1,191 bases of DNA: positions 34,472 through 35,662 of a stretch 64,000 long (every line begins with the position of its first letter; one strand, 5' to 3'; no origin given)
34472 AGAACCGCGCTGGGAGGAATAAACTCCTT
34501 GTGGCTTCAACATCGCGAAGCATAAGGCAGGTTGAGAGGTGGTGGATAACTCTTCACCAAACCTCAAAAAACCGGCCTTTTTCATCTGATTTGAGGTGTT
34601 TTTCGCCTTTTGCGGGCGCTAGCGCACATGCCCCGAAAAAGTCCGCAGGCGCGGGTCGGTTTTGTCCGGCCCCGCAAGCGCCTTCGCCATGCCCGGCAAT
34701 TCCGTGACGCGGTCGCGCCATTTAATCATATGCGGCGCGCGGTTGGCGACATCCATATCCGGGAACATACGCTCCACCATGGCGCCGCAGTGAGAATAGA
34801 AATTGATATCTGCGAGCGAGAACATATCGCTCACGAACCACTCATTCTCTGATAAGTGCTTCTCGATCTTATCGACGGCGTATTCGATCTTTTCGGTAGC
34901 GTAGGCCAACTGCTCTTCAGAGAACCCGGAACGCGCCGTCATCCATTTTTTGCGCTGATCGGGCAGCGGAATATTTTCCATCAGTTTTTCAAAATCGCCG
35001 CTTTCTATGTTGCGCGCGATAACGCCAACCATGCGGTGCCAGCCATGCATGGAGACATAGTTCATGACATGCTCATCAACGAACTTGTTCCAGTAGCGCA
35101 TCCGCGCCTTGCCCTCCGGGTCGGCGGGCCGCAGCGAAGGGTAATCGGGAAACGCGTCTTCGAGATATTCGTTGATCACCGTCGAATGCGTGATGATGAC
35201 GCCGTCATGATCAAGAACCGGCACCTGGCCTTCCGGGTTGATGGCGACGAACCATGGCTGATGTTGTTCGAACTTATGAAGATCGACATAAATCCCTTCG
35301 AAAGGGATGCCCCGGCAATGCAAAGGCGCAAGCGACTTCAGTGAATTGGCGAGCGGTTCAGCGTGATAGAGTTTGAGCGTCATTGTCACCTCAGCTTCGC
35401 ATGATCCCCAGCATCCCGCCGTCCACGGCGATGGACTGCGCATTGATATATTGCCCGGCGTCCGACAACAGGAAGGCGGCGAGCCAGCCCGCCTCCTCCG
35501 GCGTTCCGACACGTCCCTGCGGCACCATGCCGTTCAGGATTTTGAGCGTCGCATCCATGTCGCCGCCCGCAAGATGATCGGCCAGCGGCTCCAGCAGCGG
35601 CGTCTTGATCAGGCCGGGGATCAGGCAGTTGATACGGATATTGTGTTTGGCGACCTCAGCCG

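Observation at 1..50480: About 50-kb single-locus toolkit for lignin dimers, possibly in a non-sphingomonad host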

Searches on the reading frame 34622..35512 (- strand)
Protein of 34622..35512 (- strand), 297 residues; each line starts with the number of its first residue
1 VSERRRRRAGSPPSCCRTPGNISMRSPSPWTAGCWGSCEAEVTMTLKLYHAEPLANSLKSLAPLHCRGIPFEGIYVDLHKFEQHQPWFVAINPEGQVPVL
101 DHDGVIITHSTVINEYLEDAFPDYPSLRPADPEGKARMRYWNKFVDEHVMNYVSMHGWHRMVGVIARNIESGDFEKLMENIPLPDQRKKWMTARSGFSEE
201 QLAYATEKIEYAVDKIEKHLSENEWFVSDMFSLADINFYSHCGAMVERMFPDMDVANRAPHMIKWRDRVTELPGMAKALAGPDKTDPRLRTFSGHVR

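Call 15: search_protein_families(library=pfam, proteins=[window:34622-35512:-], max_evalue=0.001)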
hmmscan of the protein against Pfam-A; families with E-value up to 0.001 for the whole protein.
window:34622-35512:- (297 aa): 7 families
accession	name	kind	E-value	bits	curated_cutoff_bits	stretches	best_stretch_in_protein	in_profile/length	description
PF02798.26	GST_N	-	9.2e-14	52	20.9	1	44-118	1-75/76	Glutathione S-transferase, N-terminal domain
PF13409.12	GST_N_2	-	8.8e-12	45.9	25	1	59-119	7-69/70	Glutathione S-transferase, N-terminal domain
PF13417.12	GST_N_3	-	7.4e-11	42.7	22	1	64-123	17-73/75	Glutathione S-transferase, N-terminal domain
PF14497.11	GST_C_3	-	1.3e-08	35.4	21.6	1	188-277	5-99/104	Glutathione S-transferase, C-terminal domain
PF00043.30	GST_C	-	1.8e-08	34.9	20.7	1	197-273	19-93/93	Glutathione S-transferase, C-terminal domain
PF13410.11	GST_C_2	-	1.9e-06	28.3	24.9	1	205-268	7-69/69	Glutathione S-transferase, C-terminal domain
PF17172.10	GST_N_4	-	3.4e-06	28.1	30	1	92-159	29-95/99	Glutathione S-transferase N-terminal domain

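Call 18: search_protein_families(library=ncbifam, proteins=[window:34622-35383:-], max_evalue=0.00001)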
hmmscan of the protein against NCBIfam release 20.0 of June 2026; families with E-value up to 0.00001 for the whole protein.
window:34622-35383:- (254 aa): 9 families
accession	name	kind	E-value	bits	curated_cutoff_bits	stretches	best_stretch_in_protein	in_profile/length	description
TIGR01262.1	maiA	equivalog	3.8e-15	56.1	171.05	1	21-101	18-99/211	maleylacetoacetate isomerase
NF007831.0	PRK10542.1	equivalog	1.9e-12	47.1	198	1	4-102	2-101/201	glutathione transferase GstA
NF011693.0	PRK15113.1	equivalog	3.6e-12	46.4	150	1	20-100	25-107/214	glutathione transferase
NF049950.1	IsopEpoxGlthnTfaseIsoI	equivalog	3.8e-10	39.7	300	1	23-226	29-232/238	iIsoprene-epoxide--glutathione S-transferase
NF050814.1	FtsZBindFzlA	equivalog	5.8e-08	32.7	300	0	38-111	37-113/228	FtsZ-binding protein FzlA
NF007682.0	PRK10357.1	equivalog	1.3e-07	31.4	181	0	25-103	23-98/202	glutathione S-transferase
NF008731.0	PRK11752.1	equivalog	4.4e-07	29.4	325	0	163-235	169-255/287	glutathione-dependent disulfide-bond oxidoreductase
NF007016.1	PRK09481.1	equivalog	1.9e-06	27.4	314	0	29-102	37-106/209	stringent starvation protein SspA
NF010579.0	PRK13972.1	equivalog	9.2e-06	25.3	332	0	171-243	142-210/215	GSH-dependent disulfide bond oxidoreductase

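Call 21: search_solved_structures(query=window:34622-35383:-, max_evalue=0.00001, show_alignments=1)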
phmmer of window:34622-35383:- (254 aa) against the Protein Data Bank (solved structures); distinct sequences matched with E-value up to 0.00001: 123 (the best 60 are shown).
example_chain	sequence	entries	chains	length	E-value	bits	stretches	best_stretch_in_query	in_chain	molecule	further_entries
4xt0_A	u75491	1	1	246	1.1e-56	195.4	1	1-232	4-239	Protein LigF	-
5f06_A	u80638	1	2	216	6.5e-16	61.7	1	3-105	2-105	Glutathione S-transferase family protein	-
4j2f_A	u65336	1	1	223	1.2e-14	57.5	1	3-104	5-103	Glutathione s-transferase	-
1aw9_A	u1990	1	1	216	1.2e-14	57.5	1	3-105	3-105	GLUTATHIONE S-TRANSFERASE III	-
4n0v_A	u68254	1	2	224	1.4e-14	57.3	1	3-120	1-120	Glutathione S-transferase, N-terminal domain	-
5ech_B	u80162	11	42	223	1.9e-14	56.9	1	17-106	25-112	Glutathione S-transferase U20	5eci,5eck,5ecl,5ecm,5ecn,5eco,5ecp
6to3_AAA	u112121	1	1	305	4.6e-14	55.6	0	22-108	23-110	Glutathione transferase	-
4px1_A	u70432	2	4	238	7.4e-13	51.6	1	14-100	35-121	Maleylacetoacetate isomerase (Glutathione S-transferase)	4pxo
4chs_A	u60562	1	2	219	1.7e-12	50.5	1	24-106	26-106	GLUTATHIONE S-TRANSFERASE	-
4top_A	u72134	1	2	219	1.1e-11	47.8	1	24-107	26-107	2,4-D inducible glutathione S-transferase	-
2vo4_A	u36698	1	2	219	1.1e-11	47.8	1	24-107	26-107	2,4-D INDUCIBLE GLUTATHIONE S-TRANSFERASE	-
5g5a_A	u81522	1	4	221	1.2e-11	47.6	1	41-107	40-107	GLUTATHIONE S-TRANSFERASE U25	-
5agy_A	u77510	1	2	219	1.5e-11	47.3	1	24-107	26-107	GLUTATHIONE S-TRANSFERASE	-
5o84_A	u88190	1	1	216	1.7e-11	47.2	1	40-105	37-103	Glutathione S-transferase U23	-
6ep6_A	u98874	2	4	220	1.8e-11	47.1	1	40-105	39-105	Glutathione S-transferase U23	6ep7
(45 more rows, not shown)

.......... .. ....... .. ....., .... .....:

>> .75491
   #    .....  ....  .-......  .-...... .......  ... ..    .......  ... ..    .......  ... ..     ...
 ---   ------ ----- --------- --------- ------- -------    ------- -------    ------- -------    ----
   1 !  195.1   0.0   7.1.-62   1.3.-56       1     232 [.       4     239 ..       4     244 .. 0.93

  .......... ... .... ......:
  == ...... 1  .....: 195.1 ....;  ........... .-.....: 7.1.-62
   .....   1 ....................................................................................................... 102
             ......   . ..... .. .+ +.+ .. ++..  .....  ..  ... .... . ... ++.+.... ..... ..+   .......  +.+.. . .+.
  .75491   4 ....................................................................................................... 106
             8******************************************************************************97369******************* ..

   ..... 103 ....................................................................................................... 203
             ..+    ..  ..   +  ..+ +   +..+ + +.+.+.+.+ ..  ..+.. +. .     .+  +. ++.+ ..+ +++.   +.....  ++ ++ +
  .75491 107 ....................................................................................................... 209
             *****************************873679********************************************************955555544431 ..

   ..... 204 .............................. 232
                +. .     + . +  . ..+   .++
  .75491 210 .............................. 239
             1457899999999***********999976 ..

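Call 32: find_related_loci(query=window:34622-35383:-, collection=genome_contigs, flank=10000)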
Query window:34622-35383:- (254 aa) in genome_contigs; peptide patterns used: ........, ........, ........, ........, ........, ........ (x = any residue, [..] = any of these).
388 stretches matched a pattern; 351 encode a relative of the query (tblastn E <= 1e-3); the best 80 are kept; 80 distinct loci.
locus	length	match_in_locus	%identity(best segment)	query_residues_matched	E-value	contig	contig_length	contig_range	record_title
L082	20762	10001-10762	96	1-254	6e-171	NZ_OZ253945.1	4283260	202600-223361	MAG: Hyphococcus sp. isolate 2f05e620-c47b-44e6-88d6-f49598d544e7 chromosome 1, complete sequence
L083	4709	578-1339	87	1-254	2e-158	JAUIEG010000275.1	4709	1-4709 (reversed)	MAG: Alphaproteobacteria bacterium isolate 8_bin.23 NODE_15783_length_4709_cov_1.252073, whole genome shotgun sequence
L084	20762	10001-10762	85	1-254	1e-154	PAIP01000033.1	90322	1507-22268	MAG: Parvularcula sp. isolate NAT21 MHASMcontig_905779, whole genome shotgun sequence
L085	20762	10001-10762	84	1-254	6e-153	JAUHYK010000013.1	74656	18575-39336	MAG: Alphaproteobacteria bacterium isolate 3_bin.61 NODE_571_length_74656_cov_1.145393, whole genome shotgun sequence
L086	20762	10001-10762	83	1-254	1e-151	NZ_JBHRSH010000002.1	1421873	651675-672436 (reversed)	Hyphococcus aureus strain KCTC 62394 soapdenovo_K_127_2, whole genome shotgun sequence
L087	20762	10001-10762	74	1-254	3e-134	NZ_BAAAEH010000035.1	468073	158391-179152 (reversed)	Sphingomonas oligophenolica strain JCM 12082 sequence35, whole genome shotgun sequence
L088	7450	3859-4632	76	1-254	8e-134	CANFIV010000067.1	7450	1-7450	MAG: Sphingomonadaceae bacterium isolate Jr-11may16-302 genome assembly, contig: Jr-11may16-C20122, whole genome shotgun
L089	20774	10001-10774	75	1-254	2e-133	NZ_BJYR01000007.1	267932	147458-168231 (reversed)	Novosphingobium sediminis strain NBRC 106119 sequence07, whole genome shotgun sequence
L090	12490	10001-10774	75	1-254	2e-133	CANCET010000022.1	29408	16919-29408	MAG: Sphingomonadaceae bacterium isolate JR-DAM-100519-65 genome assembly, contig: JR-DAM-100519-C2170, whole genome sho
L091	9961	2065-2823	74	1-253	4e-133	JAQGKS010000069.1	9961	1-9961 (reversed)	MAG: Sphingomonas bacterium isolate RYN_517 scaffold_201362, whole genome shotgun sequence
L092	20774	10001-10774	75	1-254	6e-133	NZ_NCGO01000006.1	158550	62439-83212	MAG: Novosphingobium sp. 28-62-57 04302015_28_scaffold_26, whole genome shotgun sequence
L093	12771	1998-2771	75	1-254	1e-132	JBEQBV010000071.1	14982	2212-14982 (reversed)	MAG: Novosphingobium sp. isolate 05_S201.metabat2_refined.024 NODE_1903_length_14982_cov_4.609896, whole genome shotgun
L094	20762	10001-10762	74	1-254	3e-132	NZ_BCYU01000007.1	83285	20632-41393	Sphingomonas asaccharolytica NBRC 15499, whole genome shotgun sequence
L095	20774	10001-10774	75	1-254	2e-132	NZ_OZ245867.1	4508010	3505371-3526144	MAG: Novosphingobium sp. isolate 24d4e9de-832c-4126-82e8-0d1c83bf2bf4 chromosome 1, complete sequence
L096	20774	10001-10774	75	1-254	3e-132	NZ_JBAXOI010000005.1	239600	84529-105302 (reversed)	MAG: Novosphingobium sp. isolate ELA501 MAG501_5, whole genome shotgun sequence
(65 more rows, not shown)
